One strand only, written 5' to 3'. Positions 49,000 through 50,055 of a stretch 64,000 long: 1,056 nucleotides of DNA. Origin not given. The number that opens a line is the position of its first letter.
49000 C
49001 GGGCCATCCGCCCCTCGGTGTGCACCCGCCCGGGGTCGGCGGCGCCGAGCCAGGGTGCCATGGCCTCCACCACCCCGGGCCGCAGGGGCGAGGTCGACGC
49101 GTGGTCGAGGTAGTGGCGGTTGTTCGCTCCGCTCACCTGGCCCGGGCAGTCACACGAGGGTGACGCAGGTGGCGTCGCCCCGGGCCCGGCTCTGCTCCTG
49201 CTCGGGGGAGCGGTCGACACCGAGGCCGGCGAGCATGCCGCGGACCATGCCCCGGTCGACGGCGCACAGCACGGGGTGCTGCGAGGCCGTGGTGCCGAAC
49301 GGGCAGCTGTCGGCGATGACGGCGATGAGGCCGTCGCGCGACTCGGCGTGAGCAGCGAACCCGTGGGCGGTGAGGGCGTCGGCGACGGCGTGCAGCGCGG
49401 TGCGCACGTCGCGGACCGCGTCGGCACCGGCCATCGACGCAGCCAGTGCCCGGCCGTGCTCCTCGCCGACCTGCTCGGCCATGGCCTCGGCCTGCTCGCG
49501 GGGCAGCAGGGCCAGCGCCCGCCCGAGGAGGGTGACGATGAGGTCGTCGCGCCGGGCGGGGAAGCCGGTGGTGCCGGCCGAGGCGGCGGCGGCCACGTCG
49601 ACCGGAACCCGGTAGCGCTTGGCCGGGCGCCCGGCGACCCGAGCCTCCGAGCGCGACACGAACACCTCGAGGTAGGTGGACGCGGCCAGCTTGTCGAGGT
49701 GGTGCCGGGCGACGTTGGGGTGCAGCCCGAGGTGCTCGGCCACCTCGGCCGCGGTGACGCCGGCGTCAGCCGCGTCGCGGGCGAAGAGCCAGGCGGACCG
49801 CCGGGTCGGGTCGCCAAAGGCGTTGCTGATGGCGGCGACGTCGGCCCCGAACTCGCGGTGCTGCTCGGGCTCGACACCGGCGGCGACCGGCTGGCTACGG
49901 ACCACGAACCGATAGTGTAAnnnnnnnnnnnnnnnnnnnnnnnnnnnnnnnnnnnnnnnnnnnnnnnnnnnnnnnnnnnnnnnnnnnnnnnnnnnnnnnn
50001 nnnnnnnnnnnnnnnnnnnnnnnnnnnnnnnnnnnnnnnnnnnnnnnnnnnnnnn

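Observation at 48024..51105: Fe-S hub: SufR-like ArsR regulator with cysteine desulfurase, divergent from mrp/apbC with almost no spacer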

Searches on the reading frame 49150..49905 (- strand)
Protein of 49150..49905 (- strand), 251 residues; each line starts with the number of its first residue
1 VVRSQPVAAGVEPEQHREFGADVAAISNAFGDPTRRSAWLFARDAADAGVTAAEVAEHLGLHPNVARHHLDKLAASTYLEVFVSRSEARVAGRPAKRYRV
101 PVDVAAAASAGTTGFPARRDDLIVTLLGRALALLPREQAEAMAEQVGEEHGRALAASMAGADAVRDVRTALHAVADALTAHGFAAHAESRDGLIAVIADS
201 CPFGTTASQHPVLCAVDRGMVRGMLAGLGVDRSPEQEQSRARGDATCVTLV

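Call 3: search_protein_families(library=pfam, proteins=[window:49150-49905:-], max_evalue=0.01)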
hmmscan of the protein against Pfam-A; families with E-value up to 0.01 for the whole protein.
window:49150-49905:- (251 aa): 5 families
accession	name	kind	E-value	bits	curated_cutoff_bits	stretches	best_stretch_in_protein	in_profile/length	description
PF18546.6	MetOD1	-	7.8e-07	29.7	23.8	1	172-248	62-138/142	Methanogen output domain 1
PF12840.13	HTH_20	-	2.9e-06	27.6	27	1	45-75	14-44/51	Helix-turn-helix domain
PF16365.12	EutK_C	-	0.00015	22.1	27.5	1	45-76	10-41/52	Ethanolamine utilization protein EutK C-terminus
PF14196.11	ATC_hydrolase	-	0.00064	21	28.1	1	140-247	26-141/145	L-2-amino-thiazoline-4-carboxylic acid hydrolase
PF09339.16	HTH_IclR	-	0.0098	16.1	22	0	46-80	15-49/52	IclR helix-turn-helix domain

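Call 4: search_protein_families(library=ncbifam, proteins=[window:49150-49905:-], max_evalue=0.01)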
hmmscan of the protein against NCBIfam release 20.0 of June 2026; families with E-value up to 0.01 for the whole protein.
window:49150-49905:- (251 aa): 1 family
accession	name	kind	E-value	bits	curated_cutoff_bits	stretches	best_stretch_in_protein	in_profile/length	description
TIGR02702.1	SufR_cyano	equivalog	2.7e-05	24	178.8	1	48-232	14-193/208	iron-sulfur cluster biosynthesis transcriptional regulator SufR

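Call 5: find_homologous_proteins(query=window:49150-49905:-, max_evalue=0.001)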
Query window:49150-49905:- (251 aa): 7444 proteins with E <= 0.001 among 8000 candidates; the best 120 are listed.
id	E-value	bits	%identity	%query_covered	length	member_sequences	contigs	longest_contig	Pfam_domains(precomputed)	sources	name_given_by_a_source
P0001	7.8e-150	515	98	100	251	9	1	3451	PF12840.14,PF18546.7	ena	-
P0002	1.5e-144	498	94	100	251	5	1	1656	PF18546.7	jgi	-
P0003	4.2e-143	493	93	100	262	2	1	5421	PF12840.14,PF18546.7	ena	-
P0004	1.7e-139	481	92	100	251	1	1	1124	PF12840.14,PF18546.7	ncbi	-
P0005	5.0e-136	470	88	100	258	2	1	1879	PF12840.14,PF18546.7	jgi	-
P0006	8.3e-136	469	90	100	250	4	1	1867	PF18546.7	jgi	jgi:predicted ArsR family transcriptional regulator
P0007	3.9e-135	467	87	100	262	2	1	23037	PF12840.14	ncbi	-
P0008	4.2e-135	467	88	100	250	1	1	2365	PF18546.7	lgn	-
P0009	9.2e-135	466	84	100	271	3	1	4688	PF18546.7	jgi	-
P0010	1.5e-134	465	90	100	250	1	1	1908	PF18546.7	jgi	jgi:predicted ArsR family transcriptional regulator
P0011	2.6e-134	464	88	100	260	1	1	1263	PF12840.14,PF18546.7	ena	-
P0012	2.6e-134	464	87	100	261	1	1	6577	PF12840.14,PF18546.7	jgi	-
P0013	5.5e-134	463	87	100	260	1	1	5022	PF12840.14,PF18546.7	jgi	-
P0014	2.6e-133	461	87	100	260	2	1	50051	PF18546.7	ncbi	-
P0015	1.5e-132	458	87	100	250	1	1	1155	PF18546.7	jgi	jgi:predicted ArsR family transcriptional regulator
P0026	1.1e-127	442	84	100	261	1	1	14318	PF18546.7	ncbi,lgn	-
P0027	9.9e-127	439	83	100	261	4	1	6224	PF18546.7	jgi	-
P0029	2.1e-110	386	79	93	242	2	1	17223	PF12840.14,PF18546.7,PF16365.12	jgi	-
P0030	7.1e-106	371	76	93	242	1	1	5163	PF18546.7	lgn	-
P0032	1.1e-103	364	72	100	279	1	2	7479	PF12840.14,PF18546.7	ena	-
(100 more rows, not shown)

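Call 6: search_solved_structures(query=window:49150-49905:-, max_evalue=1, show_alignments=2)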
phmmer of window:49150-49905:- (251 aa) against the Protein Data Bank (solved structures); distinct sequences matched with E-value up to 1: 0.

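Call 19: find_related_loci(query=A1, collection=genome_contigs, flank=6000)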
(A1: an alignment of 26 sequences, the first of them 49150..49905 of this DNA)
Query A1 (251 aa) in genome_contigs; peptide patterns used: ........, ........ (x = any residue, [..] = any of these).
600 stretches matched a pattern (row limit reached: there are more); 558 encode a relative of the query (tblastn E <= 1e-3); the best 80 are kept; 80 distinct loci.
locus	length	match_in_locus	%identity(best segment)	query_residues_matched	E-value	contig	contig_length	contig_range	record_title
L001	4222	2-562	88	76-251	1e-97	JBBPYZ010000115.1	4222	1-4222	MAG: Acidimicrobiales bacterium isolate bin.234 bin.234_S1Ck141_521569_length_4222_cov_18.6383, whole genome shotgun seq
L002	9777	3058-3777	64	4-251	4e-93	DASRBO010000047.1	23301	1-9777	MAG TPA_asm: Acidimicrobiales bacterium isolate SMAG_U9929 k141_62954, whole genome shotgun sequence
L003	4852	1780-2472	65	10-249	1e-87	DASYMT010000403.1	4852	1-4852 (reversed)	MAG TPA_asm: Acidimicrobiales bacterium isolate SMAG_U4382 k141_559680, whole genome shotgun sequence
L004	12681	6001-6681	65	18-251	6e-87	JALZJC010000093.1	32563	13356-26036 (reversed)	MAG: Actinomycetota bacterium isolate MOJ bin30 SC8837-39_k127_484302, whole genome shotgun sequence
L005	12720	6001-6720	61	6-251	1e-84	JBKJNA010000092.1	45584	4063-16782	MAG: Acidimicrobiales bacterium isolate ant_bin.349 S1Ck117_4287354_flag_0_multi_22.9903_len_45584, whole genome shotgun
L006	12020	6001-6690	62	15-251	1e-83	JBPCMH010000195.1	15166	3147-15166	MAG: Acidimicrobiales bacterium isolate TH_ant_mag_99 S1Ck127_2025170_flag_1_multi_6.0000_len_15166, whole genome shotgu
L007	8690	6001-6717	62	6-251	2e-83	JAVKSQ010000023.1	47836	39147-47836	MAG: Acidimicrobiales bacterium isolate PQ2_30S_bin_2 c_000000000053, whole genome shotgun sequence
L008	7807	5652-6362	57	19-251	3e-83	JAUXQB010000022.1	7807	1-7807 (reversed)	MAG: Actinomycetota bacterium isolate C12_concoct.bin.167 C12_k141_189242, whole genome shotgun sequence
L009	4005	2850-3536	59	19-249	5e-83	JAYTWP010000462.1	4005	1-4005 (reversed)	MAG: Actinomycetota bacterium isolate GFS_5813 GFS_5813_461, whole genome shotgun sequence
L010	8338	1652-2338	59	19-251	7e-83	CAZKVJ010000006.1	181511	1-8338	MAG TPA_asm: uncultured Ilumatobacteraceae bacterium isolate binchicken_co274_275 genome assembly, contig: NODE_117_leng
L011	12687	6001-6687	61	19-249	1e-82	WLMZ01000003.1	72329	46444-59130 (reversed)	MAG: Actinomycetota bacterium isolate UFOp-RH-23may17-1058 RH-23may17-1058-c3, whole genome shotgun sequence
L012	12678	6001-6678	58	19-249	1e-82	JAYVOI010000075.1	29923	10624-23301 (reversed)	MAG: Ilumatobacteraceae bacterium isolate GL7_UP_metabat_28_sub GL7_UP_metabat_28_sub_74, whole genome shotgun sequence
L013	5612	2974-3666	58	19-251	6e-83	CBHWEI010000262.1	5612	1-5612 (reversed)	MAG TPA_asm: uncultured Acidimicrobiaceae bacterium isolate ERR14722425_metabat2_9 genome assembly, contig: ERZ27336817.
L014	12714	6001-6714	60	13-251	2e-82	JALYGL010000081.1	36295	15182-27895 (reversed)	MAG: Actinomycetota bacterium isolate GDC bin10 SD1469-71_k127_1952282, whole genome shotgun sequence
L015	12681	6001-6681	63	18-251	3e-82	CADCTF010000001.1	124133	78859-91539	MAG: uncultured Acidimicrobiales bacterium isolate AVDCRST_MAG50 genome assembly, contig: NODE1, whole genome shotgun se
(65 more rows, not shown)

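Call 24: find_encoding_contigs(protein=P0014, flank=5000, max_places=2)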
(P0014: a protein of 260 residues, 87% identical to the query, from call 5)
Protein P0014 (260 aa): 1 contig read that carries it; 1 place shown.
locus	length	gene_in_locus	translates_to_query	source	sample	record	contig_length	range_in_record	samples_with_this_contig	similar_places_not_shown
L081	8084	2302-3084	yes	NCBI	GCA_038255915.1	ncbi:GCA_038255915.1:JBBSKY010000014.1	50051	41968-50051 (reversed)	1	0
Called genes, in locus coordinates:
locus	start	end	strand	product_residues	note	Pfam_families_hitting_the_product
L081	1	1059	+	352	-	?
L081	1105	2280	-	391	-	PF01883:FeS_assembly_P, PF00142:Fer4_NifH (faint), PF01656:CbiA, PF09140:MipZ (weak), PF10609:ParA, PF13614:AAA_31 (weak)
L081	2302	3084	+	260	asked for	PF18546:MetOD1 (weak)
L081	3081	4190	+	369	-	PF00266:Aminotran_5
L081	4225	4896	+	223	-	PF13649:Methyltransf_25 (faint), PF01135:PCMT (weak), PF01596:Methyltransf_3, PF13578:Methyltransf_24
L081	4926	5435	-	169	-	PF07098:DUF1360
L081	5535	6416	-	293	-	-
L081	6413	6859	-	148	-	PF03918:CcmH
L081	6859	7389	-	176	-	PF08534:Redoxin, PF00578:AhpC-TSA, PF13098:Thioredoxin_2 (weak), PF00085:Thioredoxin (faint), PF13905:Thioredoxin_8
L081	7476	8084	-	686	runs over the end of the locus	PF01578:Cytochrom_C_asm, PF16327:CcmF_C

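Call 25: find_encoding_contigs(protein=P0007, flank=5000, max_places=2)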
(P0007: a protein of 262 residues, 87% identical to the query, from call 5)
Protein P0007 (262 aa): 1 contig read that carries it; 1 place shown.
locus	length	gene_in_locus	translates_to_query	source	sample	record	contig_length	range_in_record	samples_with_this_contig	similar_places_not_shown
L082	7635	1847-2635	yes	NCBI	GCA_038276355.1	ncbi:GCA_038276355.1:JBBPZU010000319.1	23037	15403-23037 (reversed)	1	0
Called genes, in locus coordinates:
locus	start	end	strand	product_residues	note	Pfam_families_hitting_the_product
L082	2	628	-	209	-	?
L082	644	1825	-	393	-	PF01883:FeS_assembly_P, PF00142:Fer4_NifH (faint), PF01656:CbiA, PF09140:MipZ (weak), PF10609:ParA, PF13614:AAA_31 (weak)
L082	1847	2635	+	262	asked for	PF12840:HTH_20 (faint)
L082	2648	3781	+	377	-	PF00266:Aminotran_5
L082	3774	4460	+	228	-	PF01596:Methyltransf_3, PF01135:PCMT (weak), PF13847:Methyltransf_31 (weak), PF13578:Methyltransf_24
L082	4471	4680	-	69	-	PF11272:DUF3072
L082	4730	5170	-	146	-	PF07098:DUF1360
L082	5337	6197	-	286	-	PF13432:TPR_16 (faint)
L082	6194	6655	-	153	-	PF03918:CcmH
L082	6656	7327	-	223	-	PF08534:Redoxin, PF00578:AhpC-TSA, PF00085:Thioredoxin (faint), PF13098:Thioredoxin_2, PF13905:Thioredoxin_8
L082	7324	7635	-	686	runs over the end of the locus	PF01578:Cytochrom_C_asm, PF16327:CcmF_C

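Call 26: find_encoding_contigs(protein=P0029, flank=5000, max_places=2)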
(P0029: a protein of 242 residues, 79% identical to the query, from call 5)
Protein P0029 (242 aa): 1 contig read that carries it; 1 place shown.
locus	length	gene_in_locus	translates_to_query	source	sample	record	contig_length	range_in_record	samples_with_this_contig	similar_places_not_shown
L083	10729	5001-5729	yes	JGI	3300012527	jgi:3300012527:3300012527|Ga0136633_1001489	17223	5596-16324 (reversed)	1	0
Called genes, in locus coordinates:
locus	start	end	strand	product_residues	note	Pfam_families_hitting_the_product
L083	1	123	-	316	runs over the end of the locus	PF02374:ArsA_ATPase, PF10609:ParA, PF13401:AAA_22 (faint), PF13614:AAA_31, PF00142:Fer4_NifH (weak), PF01656:CbiA, PF02374:ArsA_ATPase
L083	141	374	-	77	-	PF11305:DUF3107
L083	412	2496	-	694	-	PF00270:DEAD, PF04851:ResIII, PF00271:Helicase_C, PF00156:Pribosyltran (weak)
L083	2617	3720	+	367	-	PF01966:HD, PF13286:HD_assoc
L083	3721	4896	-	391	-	PF01883:FeS_assembly_P, PF00142:Fer4_NifH (faint), PF01656:CbiA, PF10609:ParA, PF13614:AAA_31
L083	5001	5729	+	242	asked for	PF12840:HTH_20 (faint), PF16365:EutK_C (weak), PF18546:MetOD1 (weak)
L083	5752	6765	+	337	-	PF01408:GFO_IDH_MocA, PF02894:GFO_IDH_MocA_C (weak), PF22725:GFO_IDH_MocA_C3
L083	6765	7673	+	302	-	PF00248:Aldo_ket_red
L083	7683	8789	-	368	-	PF00266:Aminotran_5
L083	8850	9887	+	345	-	PF03417:AAT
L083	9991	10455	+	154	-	-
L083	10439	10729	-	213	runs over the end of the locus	PF13578:Methyltransf_24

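Call 28: find_related_loci(query=window:49150-49905:-, collection=metagenome_contigs, flank=3000)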
Query window:49150-49905:- (251 aa) in metagenome_contigs; peptide patterns used: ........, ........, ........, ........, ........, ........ (x = any residue, [..] = any of these).
600 stretches matched a pattern (row limit reached: there are more); 502 encode a relative of the query (tblastn E <= 1e-3); the best 80 are kept; 80 distinct loci.
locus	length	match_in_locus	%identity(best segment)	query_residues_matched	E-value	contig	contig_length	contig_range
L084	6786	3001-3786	92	1-251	9e-152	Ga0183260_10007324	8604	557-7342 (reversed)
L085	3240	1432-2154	62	4-251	1e-92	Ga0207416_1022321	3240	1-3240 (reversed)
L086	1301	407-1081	67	18-251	2e-98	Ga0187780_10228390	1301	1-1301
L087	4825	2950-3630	64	18-251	1e-88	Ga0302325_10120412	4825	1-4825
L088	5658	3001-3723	63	13-251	8e-88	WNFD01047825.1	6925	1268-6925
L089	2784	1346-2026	64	18-249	3e-88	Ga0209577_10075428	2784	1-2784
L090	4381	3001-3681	62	18-251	3e-86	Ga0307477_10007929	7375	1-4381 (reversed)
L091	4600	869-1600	62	5-251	2e-85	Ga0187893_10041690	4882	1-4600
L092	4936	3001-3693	61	13-251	3e-85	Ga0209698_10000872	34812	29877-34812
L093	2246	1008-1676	64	10-240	9e-88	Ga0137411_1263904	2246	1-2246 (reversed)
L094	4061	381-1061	63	18-251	1e-84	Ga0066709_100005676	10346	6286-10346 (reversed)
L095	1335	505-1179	61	18-249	7e-89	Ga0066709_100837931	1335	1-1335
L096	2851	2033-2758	59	3-251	4e-84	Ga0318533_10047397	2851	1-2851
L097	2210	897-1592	60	12-251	1e-85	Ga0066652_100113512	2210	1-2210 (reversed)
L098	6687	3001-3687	59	19-249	8e-83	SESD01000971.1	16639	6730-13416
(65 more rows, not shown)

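Call 42: predict_structure(alignment_id=A1)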
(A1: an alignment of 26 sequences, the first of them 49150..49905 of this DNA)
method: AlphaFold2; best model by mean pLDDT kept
length: 251 residues; sequences in the alignment: 26
mean_pLDDT: 65.7   pTM: 0.44
mean pLDDT of the five models: 65.7, 65.6, 64.4, 62.5, 60.6
residues with pLDDT >= 90: 32; 70-90: 75; 50-70: 83; < 50: 61
segments of 3 or more residues with pLDDT < 50: 1-28, 111-114, 117-126, 200-208, 237-243
pLDDT, mean of each block of 10 residues (from residue 1): 42 36 45 78 88 96 94 87 79 85 71 46 49 69 76 70 57 62 57 60 46 68 76 54 52 56
secondary structure, 60 per line:
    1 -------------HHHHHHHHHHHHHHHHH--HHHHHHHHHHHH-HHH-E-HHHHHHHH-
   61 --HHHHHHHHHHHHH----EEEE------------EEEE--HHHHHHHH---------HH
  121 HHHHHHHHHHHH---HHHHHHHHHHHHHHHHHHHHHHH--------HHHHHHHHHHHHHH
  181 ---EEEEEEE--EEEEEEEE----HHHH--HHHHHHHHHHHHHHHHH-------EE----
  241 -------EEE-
elements in order: H14-30 H33-44 H52-59 H63-75 E80-83 E96-99 H102-109 H119-132 H136-158 H167-180 E184-190 E193-200 H205-208 H211-227 E248-250

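Call 44: fold_search(model_id=the predicted structure, library=pdb)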
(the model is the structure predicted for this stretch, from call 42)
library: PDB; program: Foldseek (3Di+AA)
matches with E <= 10: 1416; with E <= 0.001: 1
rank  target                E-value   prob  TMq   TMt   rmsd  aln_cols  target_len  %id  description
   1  6j05_A                4.8e-04  1.00  0.28  0.65   4.2        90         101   27  Structures of two ArsR As(III)-responsive repressors: implications for the mechanism of derepression (released 2019-07-03)
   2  6j05_B                1.3e-03  1.00  0.28  0.72   4.2        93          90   27  Structures of two ArsR As(III)-responsive repressors: implications for the mechanism of derepression (released 2019-07-03)
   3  2p4w_B                2.3e-03  1.00  0.29  0.37  11.7       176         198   18  Crystal structure of heat shock regulator from Pyrococcus furiosus (released 2007-03-27)
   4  2p4w_A                5.2e-03  1.00  0.28  0.35   1.8        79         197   24  Crystal structure of heat shock regulator from Pyrococcus furiosus (released 2007-03-27)
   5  4omy_A                5.5e-03  1.00  0.28  0.62   4.8       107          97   21  Crystal Structure of SeMet NolR from Sinorhizobium fredii in complex with oligo AT DNA (released 2014-04-16)
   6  6j0e_A                9.9e-03  1.00  0.29  0.54   6.0       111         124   20  Structures of two ArsR As(III)-responsive repressors: implications for the mechanism of derepression (released 2019-07-03)
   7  4omz_B                1.1e-02  1.00  0.28  0.60   4.7       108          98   22  Crystal Structure of NolR from Sinorhizobium fredii (released 2014-04-16)
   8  2j3w_E                1.2e-02  1.00  0.40  0.59   5.0       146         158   16  The crystal structure of the bet3-trs31-sedlin complex. (released 2006-11-27)
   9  6cda                  1.3e-02  1.00  0.28  0.67   3.7       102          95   16  Crystal structure of L34A CzrA in the Zn(II)bound state (released 2018-07-11)
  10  3f72_A                1.3e-02  1.00  0.27  0.60   6.0       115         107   17  Crystal Structure of the Staphylococcus aureus pI258 CadC Metal Binding Site 2 Mutant (released 2009-04-07)
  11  3f72_B                1.4e-02  1.00  0.28  0.59   6.7       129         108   19  Crystal Structure of the Staphylococcus aureus pI258 CadC Metal Binding Site 2 Mutant (released 2009-04-07)
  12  4omz_C                1.5e-02  1.00  0.28  0.60   4.8       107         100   21  Crystal Structure of NolR from Sinorhizobium fredii (released 2014-04-16)
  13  4k2e_A                1.5e-02  1.00  0.27  0.62   5.3       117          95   14  HlyU from Vibrio cholerae N16961 (released 2014-04-30)
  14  4lll_M                1.5e-02  1.00  0.28  0.53   8.8       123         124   13  Crystal structure of S. aureus MepR-DNA complex (released 2014-05-14)
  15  3cuo_A                1.6e-02  1.00  0.28  0.64   4.3        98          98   17  Crystal structure of the predicted DNA-binding transcriptional regulator from E. coli (released 2008-06-17)
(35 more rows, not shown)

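Call 51: search_protein_representatives(protein=window:49150-49905:-)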
Query: 251 residues. Proteins with E-value up to 0.001 (for the whole library): 1497; up to 1e-10: 414; up to 1e-30: 77. The best 150 are listed.
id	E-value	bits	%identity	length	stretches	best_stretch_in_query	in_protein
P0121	4.7e-65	235.8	59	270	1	9-249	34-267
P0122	4.4e-64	232.6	54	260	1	18-251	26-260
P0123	8.4e-62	225.2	54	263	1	17-249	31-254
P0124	1.2e-59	218.2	53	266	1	9-249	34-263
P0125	1.4e-59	217.9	52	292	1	16-250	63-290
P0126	1.1e-58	215.0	53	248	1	17-247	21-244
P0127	5.9e-57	209.3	52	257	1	5-233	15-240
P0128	8.8e-57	208.8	64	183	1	25-212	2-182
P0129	4.0e-55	203.3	59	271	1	18-250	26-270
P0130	5.8e-53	196.3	57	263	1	39-229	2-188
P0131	1.4e-52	195.0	46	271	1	17-249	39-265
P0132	2.1e-52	194.4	48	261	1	16-249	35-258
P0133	1.9e-51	191.3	49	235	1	13-250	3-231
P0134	1.2e-50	188.7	45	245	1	6-248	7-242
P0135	3.7e-50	187.1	58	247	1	13-203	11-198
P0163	4.4e-38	147.6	40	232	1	19-249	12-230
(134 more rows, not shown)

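Call 62: find_encoding_contigs(protein=P0026, flank=1500, max_places=1)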
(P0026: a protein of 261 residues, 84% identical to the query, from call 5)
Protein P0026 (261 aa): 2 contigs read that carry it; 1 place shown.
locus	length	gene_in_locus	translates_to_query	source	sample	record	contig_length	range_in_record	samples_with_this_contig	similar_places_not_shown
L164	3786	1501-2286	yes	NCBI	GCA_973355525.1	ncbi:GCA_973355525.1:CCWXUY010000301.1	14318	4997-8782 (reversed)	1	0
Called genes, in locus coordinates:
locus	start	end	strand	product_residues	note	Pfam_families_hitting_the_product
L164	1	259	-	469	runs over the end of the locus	PF03062:MBOAT, PF13813:MBOAT_2 (weak)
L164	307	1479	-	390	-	PF01883:FeS_assembly_P, PF00142:Fer4_NifH (faint), PF01656:CbiA, PF09140:MipZ (weak), PF10609:ParA, PF13614:AAA_31 (weak)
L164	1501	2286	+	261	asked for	PF18546:MetOD1 (weak)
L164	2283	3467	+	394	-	PF00266:Aminotran_5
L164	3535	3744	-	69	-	PF11272:DUF3072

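Call 63: find_encoding_contigs(protein=P0027, flank=1500, max_places=1)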
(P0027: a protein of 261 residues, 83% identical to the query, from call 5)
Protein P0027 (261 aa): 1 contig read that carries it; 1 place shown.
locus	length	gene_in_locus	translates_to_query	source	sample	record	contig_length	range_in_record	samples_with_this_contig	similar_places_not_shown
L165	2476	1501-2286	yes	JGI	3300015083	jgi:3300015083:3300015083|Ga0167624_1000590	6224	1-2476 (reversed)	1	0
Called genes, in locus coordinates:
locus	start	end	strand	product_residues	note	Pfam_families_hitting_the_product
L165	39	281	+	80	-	-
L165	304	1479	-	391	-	PF01883:FeS_assembly_P, PF00142:Fer4_NifH (faint), PF01656:CbiA, PF09140:MipZ (weak), PF10609:ParA, PF13614:AAA_31 (weak)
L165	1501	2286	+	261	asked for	PF18546:MetOD1 (weak)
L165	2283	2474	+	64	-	?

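Call 64: find_encoding_contigs(protein=P0032, flank=1500, max_places=1)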
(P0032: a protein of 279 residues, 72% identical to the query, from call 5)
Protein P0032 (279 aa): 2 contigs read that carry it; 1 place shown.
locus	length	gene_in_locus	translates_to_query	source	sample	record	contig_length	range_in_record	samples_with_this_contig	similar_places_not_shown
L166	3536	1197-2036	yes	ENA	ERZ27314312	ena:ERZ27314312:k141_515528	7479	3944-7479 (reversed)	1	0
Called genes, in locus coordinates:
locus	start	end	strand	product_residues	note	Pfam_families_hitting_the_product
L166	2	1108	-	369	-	?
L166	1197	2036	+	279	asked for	PF12840:HTH_20 (weak), PF18546:MetOD1 (weak)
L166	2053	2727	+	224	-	PF01555:N6_N4_Mtase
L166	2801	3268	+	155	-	PF04075:F420H2_quin_red (weak)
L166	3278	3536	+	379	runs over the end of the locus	PF00266:Aminotran_5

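Call 65: find_encoding_contigs(protein=P0030, flank=1500, max_places=1)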
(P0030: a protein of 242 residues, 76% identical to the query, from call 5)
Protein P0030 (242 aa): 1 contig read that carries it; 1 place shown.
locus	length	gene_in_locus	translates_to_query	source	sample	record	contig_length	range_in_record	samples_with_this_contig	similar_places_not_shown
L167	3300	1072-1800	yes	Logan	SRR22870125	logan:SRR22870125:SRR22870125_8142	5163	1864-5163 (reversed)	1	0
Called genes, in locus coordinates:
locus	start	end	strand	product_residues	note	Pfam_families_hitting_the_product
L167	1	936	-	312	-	?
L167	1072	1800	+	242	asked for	PF18546:MetOD1 (weak)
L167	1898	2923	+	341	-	PF01408:GFO_IDH_MocA, PF22725:GFO_IDH_MocA_C3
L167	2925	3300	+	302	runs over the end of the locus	PF00248:Aldo_ket_red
